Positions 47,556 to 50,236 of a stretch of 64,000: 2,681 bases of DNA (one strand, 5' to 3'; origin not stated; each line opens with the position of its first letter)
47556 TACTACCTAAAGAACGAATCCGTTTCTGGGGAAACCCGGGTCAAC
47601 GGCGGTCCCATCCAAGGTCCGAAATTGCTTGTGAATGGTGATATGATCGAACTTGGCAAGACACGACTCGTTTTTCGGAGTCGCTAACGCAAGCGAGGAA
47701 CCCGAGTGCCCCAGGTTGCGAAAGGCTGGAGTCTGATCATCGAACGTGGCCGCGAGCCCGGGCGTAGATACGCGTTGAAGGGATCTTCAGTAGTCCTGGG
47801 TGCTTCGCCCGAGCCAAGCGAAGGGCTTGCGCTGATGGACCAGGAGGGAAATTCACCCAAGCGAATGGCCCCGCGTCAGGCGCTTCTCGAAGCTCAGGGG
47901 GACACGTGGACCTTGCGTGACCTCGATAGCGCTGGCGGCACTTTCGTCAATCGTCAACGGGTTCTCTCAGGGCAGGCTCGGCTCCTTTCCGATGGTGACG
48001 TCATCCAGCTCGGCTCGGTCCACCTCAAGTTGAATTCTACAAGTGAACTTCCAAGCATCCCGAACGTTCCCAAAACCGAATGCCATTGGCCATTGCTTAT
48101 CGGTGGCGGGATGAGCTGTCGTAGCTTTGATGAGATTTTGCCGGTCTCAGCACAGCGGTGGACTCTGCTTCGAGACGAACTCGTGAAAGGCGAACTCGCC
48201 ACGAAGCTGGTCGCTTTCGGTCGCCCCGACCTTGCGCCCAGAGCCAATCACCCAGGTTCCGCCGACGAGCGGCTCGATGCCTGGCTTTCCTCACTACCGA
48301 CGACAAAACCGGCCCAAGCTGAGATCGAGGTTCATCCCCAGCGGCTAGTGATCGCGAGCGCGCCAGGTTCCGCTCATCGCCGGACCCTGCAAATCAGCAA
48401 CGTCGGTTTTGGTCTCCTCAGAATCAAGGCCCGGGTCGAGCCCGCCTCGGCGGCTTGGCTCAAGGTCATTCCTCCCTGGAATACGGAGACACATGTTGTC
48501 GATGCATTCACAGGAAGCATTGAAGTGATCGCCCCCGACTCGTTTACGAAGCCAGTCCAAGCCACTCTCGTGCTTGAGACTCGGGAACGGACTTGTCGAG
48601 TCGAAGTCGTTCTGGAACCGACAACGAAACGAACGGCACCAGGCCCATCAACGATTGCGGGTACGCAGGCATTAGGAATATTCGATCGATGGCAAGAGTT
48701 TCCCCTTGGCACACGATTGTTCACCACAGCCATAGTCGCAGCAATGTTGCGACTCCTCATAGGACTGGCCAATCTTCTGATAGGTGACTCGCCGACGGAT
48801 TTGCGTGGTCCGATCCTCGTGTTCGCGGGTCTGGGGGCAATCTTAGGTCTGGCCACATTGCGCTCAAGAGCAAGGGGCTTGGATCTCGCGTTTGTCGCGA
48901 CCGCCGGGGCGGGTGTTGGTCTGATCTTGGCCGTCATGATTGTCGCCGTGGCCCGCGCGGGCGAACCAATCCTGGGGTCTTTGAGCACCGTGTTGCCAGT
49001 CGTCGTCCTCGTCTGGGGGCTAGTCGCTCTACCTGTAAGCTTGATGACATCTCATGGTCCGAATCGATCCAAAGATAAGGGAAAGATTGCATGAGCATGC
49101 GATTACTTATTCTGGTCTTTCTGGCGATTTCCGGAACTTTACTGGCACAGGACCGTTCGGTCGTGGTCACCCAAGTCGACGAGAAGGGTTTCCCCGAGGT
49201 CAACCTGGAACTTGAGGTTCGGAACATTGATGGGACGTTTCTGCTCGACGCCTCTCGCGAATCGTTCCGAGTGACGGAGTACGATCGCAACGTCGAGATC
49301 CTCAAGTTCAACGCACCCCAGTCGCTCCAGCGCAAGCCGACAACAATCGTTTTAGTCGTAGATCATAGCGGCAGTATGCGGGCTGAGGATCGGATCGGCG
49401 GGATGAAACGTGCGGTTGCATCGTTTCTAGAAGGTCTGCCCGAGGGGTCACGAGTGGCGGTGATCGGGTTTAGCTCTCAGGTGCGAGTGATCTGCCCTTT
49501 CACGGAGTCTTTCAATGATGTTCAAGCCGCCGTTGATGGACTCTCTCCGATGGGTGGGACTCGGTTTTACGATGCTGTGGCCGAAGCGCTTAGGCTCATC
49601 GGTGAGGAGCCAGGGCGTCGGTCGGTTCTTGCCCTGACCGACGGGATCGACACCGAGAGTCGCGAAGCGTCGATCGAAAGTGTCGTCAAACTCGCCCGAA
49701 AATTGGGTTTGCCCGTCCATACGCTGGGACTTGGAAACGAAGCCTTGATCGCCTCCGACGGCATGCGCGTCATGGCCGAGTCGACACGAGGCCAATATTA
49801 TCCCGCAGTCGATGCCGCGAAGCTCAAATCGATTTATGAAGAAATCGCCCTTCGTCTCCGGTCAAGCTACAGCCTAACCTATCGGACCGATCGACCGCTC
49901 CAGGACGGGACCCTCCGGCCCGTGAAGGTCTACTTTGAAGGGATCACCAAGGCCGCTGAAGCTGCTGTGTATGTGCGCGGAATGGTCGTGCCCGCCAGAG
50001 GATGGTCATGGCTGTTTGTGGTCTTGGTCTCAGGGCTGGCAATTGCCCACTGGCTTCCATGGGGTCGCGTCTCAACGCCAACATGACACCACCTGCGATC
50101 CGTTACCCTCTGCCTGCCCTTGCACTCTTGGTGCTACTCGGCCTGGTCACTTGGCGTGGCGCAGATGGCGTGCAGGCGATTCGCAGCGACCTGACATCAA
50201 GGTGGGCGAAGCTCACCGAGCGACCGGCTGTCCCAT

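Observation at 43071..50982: Six-gene Hsp70 / Hsp70-vWA / TM-FHA / FHA-TM / vWA / unknown operon: candidate undescribed membrane-associated ATP-driven system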

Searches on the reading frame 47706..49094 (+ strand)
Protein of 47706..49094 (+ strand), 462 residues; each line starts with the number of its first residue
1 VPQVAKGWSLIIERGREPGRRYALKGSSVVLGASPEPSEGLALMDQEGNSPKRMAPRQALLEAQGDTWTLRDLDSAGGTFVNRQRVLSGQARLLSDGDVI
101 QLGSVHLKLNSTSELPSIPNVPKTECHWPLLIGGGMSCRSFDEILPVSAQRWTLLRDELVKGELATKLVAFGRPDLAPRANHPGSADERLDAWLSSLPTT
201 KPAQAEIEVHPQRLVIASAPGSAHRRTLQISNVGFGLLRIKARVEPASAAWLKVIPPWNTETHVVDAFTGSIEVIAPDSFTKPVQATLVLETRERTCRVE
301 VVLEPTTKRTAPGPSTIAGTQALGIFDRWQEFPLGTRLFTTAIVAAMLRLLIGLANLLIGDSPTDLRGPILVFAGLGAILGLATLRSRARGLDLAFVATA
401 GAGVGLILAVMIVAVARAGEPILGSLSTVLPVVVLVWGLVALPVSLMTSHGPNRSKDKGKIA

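Call 4: search_protein_families(library=pfam, proteins=[window:47706-49094:+], max_evalue=0.01)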
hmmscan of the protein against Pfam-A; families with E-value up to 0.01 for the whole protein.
window:47706-49094:+ (462 aa): 2 families
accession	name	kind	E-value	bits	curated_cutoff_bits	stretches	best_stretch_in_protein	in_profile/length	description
PF00498.31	FHA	-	1.6e-11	44.9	20.7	1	52-103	16-67/67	FHA domain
PF16697.10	Yop-YscD_cpl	-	2.5e-09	37.7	33.2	1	14-111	4-92/94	Inner membrane component of T3SS, cytoplasmic domain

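Call 5: search_protein_families(library=padloc, proteins=[window:47706-49094:+], max_evalue=0.01)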
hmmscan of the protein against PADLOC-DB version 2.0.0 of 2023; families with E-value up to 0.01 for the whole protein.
window:47706-49094:+ (462 aa): 0 families

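Call 6: search_protein_families(library=ncbifam, proteins=[window:47706-49094:+], max_evalue=0.01)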
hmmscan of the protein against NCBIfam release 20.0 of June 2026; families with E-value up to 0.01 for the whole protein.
window:47706-49094:+ (462 aa): 4 families
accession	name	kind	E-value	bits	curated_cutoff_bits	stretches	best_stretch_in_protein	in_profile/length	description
NF049868.1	FhaB_Rv0019c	equivalog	6.3e-08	32.8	125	1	9-109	68-158/158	FHA domain-containing protein FhaB/FipA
NF041660.2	oxygluDhInhib_OdhI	equivalog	7.9e-07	29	200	1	10-107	39-125/130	oxoglutarate dehydrogenase inhibitor Odhl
TIGR03354.1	VI_FHA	hypoth_equivalog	1.1e-05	25.4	120.25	1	53-109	44-101/420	type VI secretion system-associated FHA domain protein TagH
NF033760.1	gliding_GltG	equivalog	0.0018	16.9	650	1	62-117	51-104/650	adventurous gliding motility protein GltG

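Call 25: find_homologous_proteins(query=window:47706-49094:+, max_evalue=0.001)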
Query window:47706-49094:+ (462 aa): 56 proteins with E <= 0.001 among 8000 candidates.
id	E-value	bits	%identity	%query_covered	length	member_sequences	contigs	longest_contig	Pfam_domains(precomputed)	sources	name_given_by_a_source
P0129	0.0e+0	1009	100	100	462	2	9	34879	PF00498.32,PF16697.11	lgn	-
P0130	3.5e-86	308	42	96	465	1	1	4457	PF00498.32,PF16697.11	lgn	-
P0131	1.4e-84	303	44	94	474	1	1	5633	PF00498.32,PF16697.11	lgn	-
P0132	4.4e-81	291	45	76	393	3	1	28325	PF00498.32,PF16697.11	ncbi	ncbi:MAG: FHA domain-containing protein, partial [Isosphaeraceae bacterium]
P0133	2.7e-80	289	40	92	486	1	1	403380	PF00498.32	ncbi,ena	-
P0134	5.3e-79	284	42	83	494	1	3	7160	PF00498.32,PF16697.11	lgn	-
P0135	6.5e-79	284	38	68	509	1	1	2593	PF00498.32,PF16697.11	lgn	-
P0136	1.3e-78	283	42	71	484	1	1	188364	PF00498.32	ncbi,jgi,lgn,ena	jgi:hypothetical protein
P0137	1.4e-78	283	41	95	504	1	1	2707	PF00498.32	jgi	jgi:pSer/pThr/pTyr-binding forkhead associated (FHA) protein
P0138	1.4e-78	283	42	93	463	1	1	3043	PF00498.32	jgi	jgi:hypothetical protein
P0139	4.3e-78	281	42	94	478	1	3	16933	PF00498.32,PF16697.11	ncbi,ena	-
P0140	6.7e-78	281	41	94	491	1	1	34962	PF00498.32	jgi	jgi:hypothetical protein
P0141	1.2e-77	280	37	98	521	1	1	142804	PF00498.32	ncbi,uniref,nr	ncbi:FHA domain-containing protein [Tautonia sociabilis]|uniref:FHA domain-containing protein n=1 Ta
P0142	2.0e-77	279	40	94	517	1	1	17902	PF00498.32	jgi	jgi:hypothetical protein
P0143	1.1e-76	277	39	66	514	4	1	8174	PF00498.32,PF16697.11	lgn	-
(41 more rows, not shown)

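Call 79: predict_structure(alignment_id=A2)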
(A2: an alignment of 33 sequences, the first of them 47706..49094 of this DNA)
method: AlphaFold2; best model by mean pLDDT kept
length: 462 residues; sequences in the alignment: 33
mean_pLDDT: 86.0   pTM: 0.50
mean pLDDT of the five models: 86.0, 84.2, 83.3, 82.9, 82.6
residues with pLDDT >= 90: 250; 70-90: 157; 50-70: 27; < 50: 28
segments of 3 or more residues with pLDDT < 50: 309-313, 315-323, 454-462
pLDDT, mean of each block of 10 residues (from residue 1): 71 94 92 87 93 94 94 90 95 97 97 61 65 88 93 94 94 91 93 94 93 96 95 93 96 87 79 96 97 93 80 45 66 87 87 88 83 92 76 83 90 85 87 84 81 48 37
secondary structure, 60 per line:
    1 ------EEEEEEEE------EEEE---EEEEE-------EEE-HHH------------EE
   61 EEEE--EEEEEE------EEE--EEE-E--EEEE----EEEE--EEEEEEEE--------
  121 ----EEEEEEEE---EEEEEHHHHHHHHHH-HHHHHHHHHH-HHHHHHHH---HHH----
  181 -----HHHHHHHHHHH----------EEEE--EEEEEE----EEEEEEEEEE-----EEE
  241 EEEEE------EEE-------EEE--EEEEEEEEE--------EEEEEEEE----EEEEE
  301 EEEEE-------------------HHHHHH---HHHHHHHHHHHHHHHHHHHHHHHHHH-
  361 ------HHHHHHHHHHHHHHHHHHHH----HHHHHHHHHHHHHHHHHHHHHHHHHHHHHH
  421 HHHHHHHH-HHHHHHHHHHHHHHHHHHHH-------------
elements in order: E7-14 E21-24 E28-32 E40-42 E59-64 E67-72 E79-81 E84-86 E91-94 E99-102 E105-112 E125-132 E136-140 H141-150 H152-161 H163-170 H186-196 E207-210 E213-218 E223-232 E238-245 E252-254 E262-264 E267-275 E284-291 E296-305 H325-330 H334-359 H367-386 H391-428 H430-449

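Call 82: fold_search(model_id=the predicted structure, library=pdb)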
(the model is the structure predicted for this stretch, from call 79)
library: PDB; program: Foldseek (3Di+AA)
matches with E <= 10: 1936; with E <= 0.001: 159
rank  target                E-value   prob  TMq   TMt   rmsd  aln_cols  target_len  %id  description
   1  6i2p_E                9.0e-09  1.00  0.20  0.80   3.3       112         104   23  Crystal structure of the Mycobacterium tuberculosis PknB kinase domain (L33E mutant) in complex with its substrate Gar (released 2019-05-22)
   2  4qcj                  9.5e-09  1.00  0.20  0.86   2.6       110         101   24  Crystal Structure of OdhI from Corynebacterium glutamicum (released 2014-07-02)
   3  7rj3_C                1.1e-08  1.00  0.20  0.85   2.8       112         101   24  Crystal Structure of the Forkhead Associated (FHA) Domain of the Glycogen Accumulation Regulator (GarA) from Mycobacte (released 2021-07-28)
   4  8p5x_G                1.1e-08  1.00  0.20  0.81   2.9       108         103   24  Single particle cryo-EM structure of the complex between Corynebacterium glutamicum homohexameric 2-oxoglutarate dehyd (released 2023-08-16)
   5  8p5r_G                2.8e-08  1.00  0.19  0.85   2.4       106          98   24  Crystal structure of full-length, homohexameric 2-oxoglutarate dehydrogenase KGD from Mycobacterium smegmatis in compl (released 2023-08-16)
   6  6i2r_B                3.1e-08  1.00  0.19  0.89   2.1       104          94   26  Crystal structure of the SucA domain of Mycobacterium smegmatis KGD (alpha-ketoglutarate decarboxylase), mutant R802A, (released 2019-05-22)
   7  6i2q_B                4.4e-08  1.00  0.19  0.85   2.5       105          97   25  Crystal structure of the wild-type SucA domain of Mycobacterium smegmatis KGD (alpha-ketoglutarate decarboxylase), in  (released 2019-05-22)
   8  7rj3_A                4.4e-08  1.00  0.19  0.78   2.5       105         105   24  Crystal Structure of the Forkhead Associated (FHA) Domain of the Glycogen Accumulation Regulator (GarA) from Mycobacte (released 2021-07-28)
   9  6i2p_D                6.5e-08  1.00  0.20  0.74   3.3       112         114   23  Crystal structure of the Mycobacterium tuberculosis PknB kinase domain (L33E mutant) in complex with its substrate Gar (released 2019-05-22)
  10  3poa_A                7.2e-08  1.00  0.19  0.84   2.7       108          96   28  Structural and functional analysis of phosphothreonine-dependent FHA domain interactions (released 2011-01-26)
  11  7rj3_B                1.3e-07  1.00  0.20  0.80   2.8       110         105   23  Crystal Structure of the Forkhead Associated (FHA) Domain of the Glycogen Accumulation Regulator (GarA) from Mycobacte (released 2021-07-28)
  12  1uht_MODEL_1_A        1.4e-07  1.00  0.21  0.77   2.3       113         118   25  Solution Structure of The FHA Domain of Arabidopsis thaliana Hypothetical Protein (released 2004-01-10)
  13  3po8                  3.0e-07  1.00  0.20  0.86   2.3       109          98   28  Structural and functional analysis of phosphothreonine-dependent FHA domain interactions (released 2011-01-26)
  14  6i2r_D                4.2e-07  1.00  0.19  0.89   2.1       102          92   25  Crystal structure of the SucA domain of Mycobacterium smegmatis KGD (alpha-ketoglutarate decarboxylase), mutant R802A, (released 2019-05-22)
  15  6hc0_D                4.9e-07  1.00  0.20  0.84   2.0       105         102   23  Bdellovibrio bacteriovorus DgcB FHA domain, tail complex (released 2019-08-28)
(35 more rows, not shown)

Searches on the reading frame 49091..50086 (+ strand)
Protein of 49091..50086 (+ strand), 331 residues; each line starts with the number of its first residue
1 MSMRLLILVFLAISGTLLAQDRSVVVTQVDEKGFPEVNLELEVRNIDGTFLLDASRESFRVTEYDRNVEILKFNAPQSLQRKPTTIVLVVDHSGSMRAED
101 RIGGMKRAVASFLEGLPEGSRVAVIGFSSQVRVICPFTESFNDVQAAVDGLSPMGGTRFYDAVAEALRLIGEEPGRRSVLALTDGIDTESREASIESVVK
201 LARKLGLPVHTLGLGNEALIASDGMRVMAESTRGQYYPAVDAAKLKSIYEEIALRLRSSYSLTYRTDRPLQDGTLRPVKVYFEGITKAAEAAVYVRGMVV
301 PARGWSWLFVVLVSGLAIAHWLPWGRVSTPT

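Call 4: search_protein_families(library=pfam, proteins=[window:49091-50086:+], max_evalue=0.01)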
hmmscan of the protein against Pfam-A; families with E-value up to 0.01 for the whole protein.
window:49091-50086:+ (331 aa): 4 families
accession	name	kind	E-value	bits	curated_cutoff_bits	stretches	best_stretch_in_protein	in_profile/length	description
PF13519.12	VWA_2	-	1.5e-19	71.1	27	1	86-185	1-106/107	von Willebrand factor type A domain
PF00092.34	VWA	-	4.9e-17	63.1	23.8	1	86-250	2-173/174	von Willebrand factor type A domain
PF13768.12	VWA_3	-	1.1e-14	55.2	27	1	86-237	3-154/155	von Willebrand factor type A domain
PF05762.20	VWA_CoxE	-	5.5e-10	39.5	26.4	1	79-203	52-177/222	VWA domain containing CoxE-like protein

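Call 5: search_protein_families(library=padloc, proteins=[window:49091-50086:+], max_evalue=0.01)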
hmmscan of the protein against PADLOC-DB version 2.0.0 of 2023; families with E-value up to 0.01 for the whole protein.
window:49091-50086:+ (331 aa): 0 families

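Call 6: search_protein_families(library=ncbifam, proteins=[window:49091-50086:+], max_evalue=0.01)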
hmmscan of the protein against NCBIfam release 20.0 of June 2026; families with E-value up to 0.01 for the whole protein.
window:49091-50086:+ (331 aa): 7 families
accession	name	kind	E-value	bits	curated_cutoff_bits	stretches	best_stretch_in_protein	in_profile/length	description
TIGR03436.1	acidobact_VWFA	subfamily_domain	6.3e-26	91.6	81.25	1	35-283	8-309/324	VWA domain-containing protein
TIGR02442.1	Cob-chelat-sub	hypoth_equivalog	3.4e-12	45.6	779.45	1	77-205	466-603/641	putative cobaltochelatase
TIGR00868.1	hCaCC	subfamily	8.3e-10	37.1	900.85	1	79-251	300-472/863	calcium-activated chloride channel protein 1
TIGR03788.1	marine_srt_targ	equivalog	5.1e-09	35.1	551.65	1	77-236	265-425/629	marine proteobacterial sortase target protein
NF010238.0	PRK13685.1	subfamily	2.7e-07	30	432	1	80-252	93-294/335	hypothetical protein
NF047508.1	VWA_BatA_Lepto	exception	0.00052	19.1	380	1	153-253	167-270/315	VWA domain-containing protein BatA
NF047506.1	VWA_BatB_Lepto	exception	0.0018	17.4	350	1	82-163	84-172/324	VWA domain-containing protein BatB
